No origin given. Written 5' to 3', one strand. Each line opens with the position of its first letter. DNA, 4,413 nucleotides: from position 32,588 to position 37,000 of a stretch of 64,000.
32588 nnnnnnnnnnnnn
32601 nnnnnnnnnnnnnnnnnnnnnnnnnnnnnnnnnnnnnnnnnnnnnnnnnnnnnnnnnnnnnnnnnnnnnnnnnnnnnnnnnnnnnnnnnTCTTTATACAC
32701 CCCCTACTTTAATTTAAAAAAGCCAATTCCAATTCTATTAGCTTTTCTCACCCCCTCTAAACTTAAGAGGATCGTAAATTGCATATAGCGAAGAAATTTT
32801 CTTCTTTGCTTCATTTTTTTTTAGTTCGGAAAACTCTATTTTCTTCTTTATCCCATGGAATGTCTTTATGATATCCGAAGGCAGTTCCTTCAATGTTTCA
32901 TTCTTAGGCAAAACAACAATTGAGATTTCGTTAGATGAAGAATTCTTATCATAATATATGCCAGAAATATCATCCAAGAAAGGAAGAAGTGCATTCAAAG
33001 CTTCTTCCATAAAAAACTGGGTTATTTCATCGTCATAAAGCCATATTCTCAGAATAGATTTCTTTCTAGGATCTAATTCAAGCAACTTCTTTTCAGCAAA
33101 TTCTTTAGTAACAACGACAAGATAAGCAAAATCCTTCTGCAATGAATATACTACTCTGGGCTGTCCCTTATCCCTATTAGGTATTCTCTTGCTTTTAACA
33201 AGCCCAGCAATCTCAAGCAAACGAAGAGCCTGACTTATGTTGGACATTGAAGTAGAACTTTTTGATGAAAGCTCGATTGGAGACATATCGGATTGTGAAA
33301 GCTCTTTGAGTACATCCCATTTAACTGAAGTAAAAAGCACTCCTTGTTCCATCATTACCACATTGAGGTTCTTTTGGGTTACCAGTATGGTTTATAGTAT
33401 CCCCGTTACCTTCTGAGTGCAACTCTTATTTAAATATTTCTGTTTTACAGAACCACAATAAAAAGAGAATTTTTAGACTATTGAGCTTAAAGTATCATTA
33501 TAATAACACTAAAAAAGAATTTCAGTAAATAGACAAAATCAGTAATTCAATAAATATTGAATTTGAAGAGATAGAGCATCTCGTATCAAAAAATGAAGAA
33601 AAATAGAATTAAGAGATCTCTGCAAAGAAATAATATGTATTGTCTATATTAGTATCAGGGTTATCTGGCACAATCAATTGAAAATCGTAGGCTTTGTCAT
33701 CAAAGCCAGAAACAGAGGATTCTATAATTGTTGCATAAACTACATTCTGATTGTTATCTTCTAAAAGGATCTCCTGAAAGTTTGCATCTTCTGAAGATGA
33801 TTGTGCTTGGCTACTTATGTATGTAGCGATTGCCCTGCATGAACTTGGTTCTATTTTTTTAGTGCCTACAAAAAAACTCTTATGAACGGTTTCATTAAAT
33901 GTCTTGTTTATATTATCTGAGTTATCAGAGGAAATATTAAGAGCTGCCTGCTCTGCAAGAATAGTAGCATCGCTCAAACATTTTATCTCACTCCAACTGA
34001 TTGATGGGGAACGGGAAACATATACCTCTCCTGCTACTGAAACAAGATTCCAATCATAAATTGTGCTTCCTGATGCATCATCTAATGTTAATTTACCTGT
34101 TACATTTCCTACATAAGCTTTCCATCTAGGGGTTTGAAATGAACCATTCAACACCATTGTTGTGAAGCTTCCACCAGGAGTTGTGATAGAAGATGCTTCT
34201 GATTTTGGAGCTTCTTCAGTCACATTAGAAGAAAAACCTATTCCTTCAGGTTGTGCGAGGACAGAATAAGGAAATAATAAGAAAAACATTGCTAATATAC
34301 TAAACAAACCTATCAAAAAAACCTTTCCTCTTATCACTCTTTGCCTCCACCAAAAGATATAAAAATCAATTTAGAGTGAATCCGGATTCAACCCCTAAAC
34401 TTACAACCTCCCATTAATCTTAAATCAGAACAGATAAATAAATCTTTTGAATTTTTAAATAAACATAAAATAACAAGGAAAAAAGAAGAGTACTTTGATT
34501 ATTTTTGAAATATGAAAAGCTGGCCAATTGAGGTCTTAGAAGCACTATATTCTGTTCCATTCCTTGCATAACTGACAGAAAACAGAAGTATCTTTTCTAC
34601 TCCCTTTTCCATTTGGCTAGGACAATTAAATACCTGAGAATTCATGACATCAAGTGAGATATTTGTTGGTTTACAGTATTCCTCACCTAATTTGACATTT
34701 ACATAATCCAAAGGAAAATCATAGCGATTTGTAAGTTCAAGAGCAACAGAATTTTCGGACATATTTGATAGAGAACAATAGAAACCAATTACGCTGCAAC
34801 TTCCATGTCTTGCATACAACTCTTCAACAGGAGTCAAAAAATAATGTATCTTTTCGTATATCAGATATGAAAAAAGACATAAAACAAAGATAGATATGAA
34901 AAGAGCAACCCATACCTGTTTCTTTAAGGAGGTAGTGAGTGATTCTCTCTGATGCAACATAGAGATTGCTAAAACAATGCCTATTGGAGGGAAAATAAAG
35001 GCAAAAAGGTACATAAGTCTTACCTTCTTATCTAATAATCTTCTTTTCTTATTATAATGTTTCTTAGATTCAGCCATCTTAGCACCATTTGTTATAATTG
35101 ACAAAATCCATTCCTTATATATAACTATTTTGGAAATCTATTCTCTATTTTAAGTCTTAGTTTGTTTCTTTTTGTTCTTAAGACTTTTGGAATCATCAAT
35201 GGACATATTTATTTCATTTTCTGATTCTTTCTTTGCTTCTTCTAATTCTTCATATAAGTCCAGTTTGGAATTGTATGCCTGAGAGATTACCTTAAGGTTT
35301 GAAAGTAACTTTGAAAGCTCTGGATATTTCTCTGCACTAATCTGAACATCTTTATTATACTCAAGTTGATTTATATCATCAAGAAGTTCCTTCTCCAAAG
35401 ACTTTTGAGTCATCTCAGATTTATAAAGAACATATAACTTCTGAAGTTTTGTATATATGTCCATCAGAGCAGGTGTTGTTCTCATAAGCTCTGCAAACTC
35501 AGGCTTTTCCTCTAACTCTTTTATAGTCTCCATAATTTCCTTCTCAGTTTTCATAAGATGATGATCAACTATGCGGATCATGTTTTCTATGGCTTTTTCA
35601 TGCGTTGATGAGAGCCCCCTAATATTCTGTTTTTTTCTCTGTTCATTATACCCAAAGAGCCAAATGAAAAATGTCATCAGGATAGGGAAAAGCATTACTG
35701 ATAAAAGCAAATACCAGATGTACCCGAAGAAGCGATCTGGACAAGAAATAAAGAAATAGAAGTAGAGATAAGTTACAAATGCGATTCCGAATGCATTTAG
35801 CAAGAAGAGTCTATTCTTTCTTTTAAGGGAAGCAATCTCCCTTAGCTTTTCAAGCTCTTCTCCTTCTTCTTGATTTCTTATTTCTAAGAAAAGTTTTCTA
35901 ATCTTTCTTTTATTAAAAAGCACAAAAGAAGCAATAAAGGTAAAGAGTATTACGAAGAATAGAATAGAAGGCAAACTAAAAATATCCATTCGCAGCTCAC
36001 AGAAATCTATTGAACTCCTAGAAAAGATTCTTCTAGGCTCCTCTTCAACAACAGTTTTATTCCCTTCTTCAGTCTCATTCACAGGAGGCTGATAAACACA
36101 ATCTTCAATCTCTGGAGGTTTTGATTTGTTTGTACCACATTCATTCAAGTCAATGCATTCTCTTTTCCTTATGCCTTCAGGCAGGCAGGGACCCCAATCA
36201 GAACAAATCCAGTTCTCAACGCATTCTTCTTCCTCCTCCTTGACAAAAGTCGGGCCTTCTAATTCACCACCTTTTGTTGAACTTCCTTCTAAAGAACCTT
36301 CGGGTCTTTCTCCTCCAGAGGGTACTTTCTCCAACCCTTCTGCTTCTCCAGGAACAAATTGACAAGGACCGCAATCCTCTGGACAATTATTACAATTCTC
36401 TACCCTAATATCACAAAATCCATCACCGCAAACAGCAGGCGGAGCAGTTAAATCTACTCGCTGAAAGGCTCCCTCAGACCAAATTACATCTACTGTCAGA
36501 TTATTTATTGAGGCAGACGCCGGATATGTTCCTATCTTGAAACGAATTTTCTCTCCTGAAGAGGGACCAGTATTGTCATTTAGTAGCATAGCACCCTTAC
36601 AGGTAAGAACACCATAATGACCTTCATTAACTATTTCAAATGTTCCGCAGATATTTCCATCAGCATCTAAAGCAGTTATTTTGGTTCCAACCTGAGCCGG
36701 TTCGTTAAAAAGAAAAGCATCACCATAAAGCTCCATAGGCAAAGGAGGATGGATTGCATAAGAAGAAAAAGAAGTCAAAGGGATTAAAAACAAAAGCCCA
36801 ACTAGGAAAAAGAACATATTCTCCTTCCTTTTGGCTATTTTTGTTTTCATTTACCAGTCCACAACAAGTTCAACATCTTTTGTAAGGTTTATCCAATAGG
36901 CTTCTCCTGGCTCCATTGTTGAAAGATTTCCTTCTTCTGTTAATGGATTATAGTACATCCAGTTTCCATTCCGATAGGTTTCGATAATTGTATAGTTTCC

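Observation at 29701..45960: Segmental duplication of a secreted-protein cassette (family A ~300 aa with 'RFTATAP' end, family B ~245 aa with 'YYF..EI' end), each near a YhgE/Pip-ABC pair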

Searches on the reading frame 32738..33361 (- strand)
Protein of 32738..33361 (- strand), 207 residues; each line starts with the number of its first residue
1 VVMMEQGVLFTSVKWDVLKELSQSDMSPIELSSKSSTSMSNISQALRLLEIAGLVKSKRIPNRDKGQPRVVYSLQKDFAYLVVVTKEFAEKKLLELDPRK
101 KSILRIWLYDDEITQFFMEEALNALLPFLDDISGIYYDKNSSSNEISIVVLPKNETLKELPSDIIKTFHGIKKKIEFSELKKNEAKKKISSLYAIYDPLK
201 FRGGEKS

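Call 6: search_protein_families(library=pfam, proteins=[window:32738-33361:-], max_evalue=1)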
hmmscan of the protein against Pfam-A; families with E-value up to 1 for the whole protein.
window:32738-33361:- (207 aa): 10 families
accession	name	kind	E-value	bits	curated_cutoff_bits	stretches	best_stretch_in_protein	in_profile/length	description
PF01047.28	MarR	-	0.00032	20.9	24.6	1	11-62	2-54/59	MarR family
PF01022.26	HTH_5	-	0.0024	18.1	22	1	16-57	6-47/47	Bacterial regulatory protein, arsR family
PF12802.13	MarR_2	-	0.0065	17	27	1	12-59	5-54/61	MarR family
PF17782.7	DprA_WH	-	0.028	14.9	22.9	1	17-57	17-57/61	DprA winged helix domain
PF20292.4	MC7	-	0.078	13.5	27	1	16-49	18-51/69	ABC-three component (ABC-3C) system Middle Component 7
PF01978.25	TrmB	-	0.08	13.2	25.6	1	22-60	19-57/68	Sugar-specific transcriptional regulator TrmB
PF03551.20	PadR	-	0.089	13.2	27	1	37-74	29-65/75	Transcriptional regulator PadR-like family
PF25212.1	HVO_A0114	-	0.11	12.7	27.6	1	9-72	19-81/84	HVO_A0114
PF13601.12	HTH_34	-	0.12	13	27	1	24-59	13-48/80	Winged helix DNA-binding domain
PF09445.16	Methyltransf_15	-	0.13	12.2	22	1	143-192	114-161/165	RNA cap guanine-N2 methyltransferase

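Call 7: search_protein_families(library=ncbifam, proteins=[window:32738-33361:-], max_evalue=1)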
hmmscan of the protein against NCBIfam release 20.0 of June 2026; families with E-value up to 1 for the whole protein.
window:32738-33361:- (207 aa): 10 families
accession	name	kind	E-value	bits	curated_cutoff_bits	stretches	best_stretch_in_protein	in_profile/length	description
NF033788.1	HTH_metalloreg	subfamily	2.3e-06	27.3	55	1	15-59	14-59/77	metalloregulator ArsR/SmtB family transcription factor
NF040939.2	trans_reg_lrs14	equivalog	3e-06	27.2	90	1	15-76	24-87/103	Lrs14 family HTH-type transcriptional regulator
NF047699.2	sulf_reg_SurR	exception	6.5e-05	22.7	250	1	11-108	10-107/221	sulfur metabolism transcriptional regulator SurR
NF053606.1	Sta1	subfamily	9.3e-05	22.5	80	1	16-76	24-85/100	Sta1 family transcriptional regulator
NF053756.1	MreA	equivalog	0.00015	21.6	100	1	25-94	31-97/110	MreA family transcriptional regulator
NF053602.1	Phr_regulator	exception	0.00037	20.1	320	1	30-96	30-95/191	heat shock transcription regulator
NF033789.1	repress_SdpR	subfamily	0.00044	20.1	100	1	14-60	10-56/79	autorepressor SdpR family transcription factor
NF053755.1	MsvR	equivalog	0.0012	18.6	220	1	11-62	12-63/236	transcriptional factor MsvR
TIGR04424.1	metallo_McbB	subfamily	0.083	12.5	65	1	108-189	47-127/286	McbB family protein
NF040642.1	sulf_sens_BigR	equivalog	0.11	12.6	155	0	20-59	28-67/95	sulfite-sensing transcriptional repressor BigR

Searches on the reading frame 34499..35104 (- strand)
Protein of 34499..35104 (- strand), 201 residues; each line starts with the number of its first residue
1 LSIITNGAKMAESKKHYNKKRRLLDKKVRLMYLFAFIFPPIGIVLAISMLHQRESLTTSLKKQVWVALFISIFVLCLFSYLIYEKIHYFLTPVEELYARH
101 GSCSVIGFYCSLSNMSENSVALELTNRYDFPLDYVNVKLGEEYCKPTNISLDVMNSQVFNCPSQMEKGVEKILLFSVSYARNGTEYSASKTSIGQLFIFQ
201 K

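Call 6: search_protein_families(library=pfam, proteins=[window:34499-35104:-], max_evalue=1)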
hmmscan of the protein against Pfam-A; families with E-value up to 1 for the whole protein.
window:34499-35104:- (201 aa): 2 families
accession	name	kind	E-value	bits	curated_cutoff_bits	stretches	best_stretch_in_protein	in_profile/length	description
PF07331.16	TctB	-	0.0013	19.4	29.1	1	14-84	59-129/137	Tripartite tricarboxylate transporter TctB family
PF07226.16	DUF1422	-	0.0084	16.6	23.2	1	37-88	36-85/114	Protein of unknown function (DUF1422)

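Call 7: search_protein_families(library=ncbifam, proteins=[window:34499-35104:-], max_evalue=1)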
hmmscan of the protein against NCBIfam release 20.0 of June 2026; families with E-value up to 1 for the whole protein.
window:34499-35104:- (201 aa): 6 families
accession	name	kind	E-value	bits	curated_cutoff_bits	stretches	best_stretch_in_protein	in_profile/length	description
NF008615.1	PRK11594.1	equivalog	0.047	14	82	1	30-82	6-62/67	p-hydroxybenzoic acid efflux pump operon protein AaeX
NF008278.0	PRK11056.1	equivalog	0.05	13.5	127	1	37-85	38-84/120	YijD family membrane protein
NF041635.1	STM3941_fam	subfamily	0.067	13.1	40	1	26-86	3-57/157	STM3941 family protein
TIGR04402.2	mob_CxxC_CxxC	subfamily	0.097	12.9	70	1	14-87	15-88/180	mobilome CxxCx(11)CxxC protein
NF003751.0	PRK05346.2-2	equivalog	0.11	11.5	630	1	60-96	10-44/320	Na(+)-translocating NADH-quinone reductase subunit C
NF047763.1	LIC_10572_fam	equivalog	0.22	11.5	200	1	59-101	82-120/205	LIC_10572 family protein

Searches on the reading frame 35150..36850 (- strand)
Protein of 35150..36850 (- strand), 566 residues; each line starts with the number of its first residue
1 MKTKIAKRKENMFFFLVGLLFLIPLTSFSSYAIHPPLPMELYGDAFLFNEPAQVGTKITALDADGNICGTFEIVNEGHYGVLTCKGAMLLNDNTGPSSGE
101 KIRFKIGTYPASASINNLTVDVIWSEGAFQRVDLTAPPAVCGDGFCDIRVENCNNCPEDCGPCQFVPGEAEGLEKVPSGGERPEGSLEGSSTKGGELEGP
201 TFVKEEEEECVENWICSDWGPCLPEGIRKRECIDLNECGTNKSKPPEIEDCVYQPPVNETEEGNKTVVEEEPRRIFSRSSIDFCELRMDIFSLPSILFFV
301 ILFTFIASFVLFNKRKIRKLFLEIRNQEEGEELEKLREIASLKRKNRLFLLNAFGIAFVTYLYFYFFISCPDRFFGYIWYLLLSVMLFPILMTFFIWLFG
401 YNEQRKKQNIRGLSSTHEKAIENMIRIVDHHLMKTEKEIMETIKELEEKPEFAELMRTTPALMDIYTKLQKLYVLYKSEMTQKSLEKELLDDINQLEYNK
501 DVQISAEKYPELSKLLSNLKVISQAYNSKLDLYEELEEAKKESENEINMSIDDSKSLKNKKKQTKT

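Call 15: search_protein_families(library=pfam, proteins=[window:35150-36850:-], max_evalue=0.01)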
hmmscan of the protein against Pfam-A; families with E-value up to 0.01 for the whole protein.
window:35150-36850:- (566 aa): 0 families

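Call 36: search_protein_families(library=pfam, proteins=[window:35150-36850:-], max_evalue=1)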
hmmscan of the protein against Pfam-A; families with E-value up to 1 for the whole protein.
window:35150-36850:- (566 aa): 3 families
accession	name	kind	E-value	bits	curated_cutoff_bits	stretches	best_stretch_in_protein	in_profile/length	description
PF24872.1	DUF2110_N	-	0.3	11.7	28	1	469-512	5-48/72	DUF2110 N-terminal domain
PF14316.11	DUF4381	-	0.38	11.5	27.2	0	378-417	20-59/145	Domain of unknown function (DUF4381)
PF07690.21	MFS_1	-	0.87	8.9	33.4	1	290-403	147-262/347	Major Facilitator Superfamily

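Call 46: search_protein_families(library=ncbifam, proteins=[window:35150-36850:-], max_evalue=1)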
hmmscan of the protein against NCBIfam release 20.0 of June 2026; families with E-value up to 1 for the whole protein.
window:35150-36850:- (566 aa): 0 families
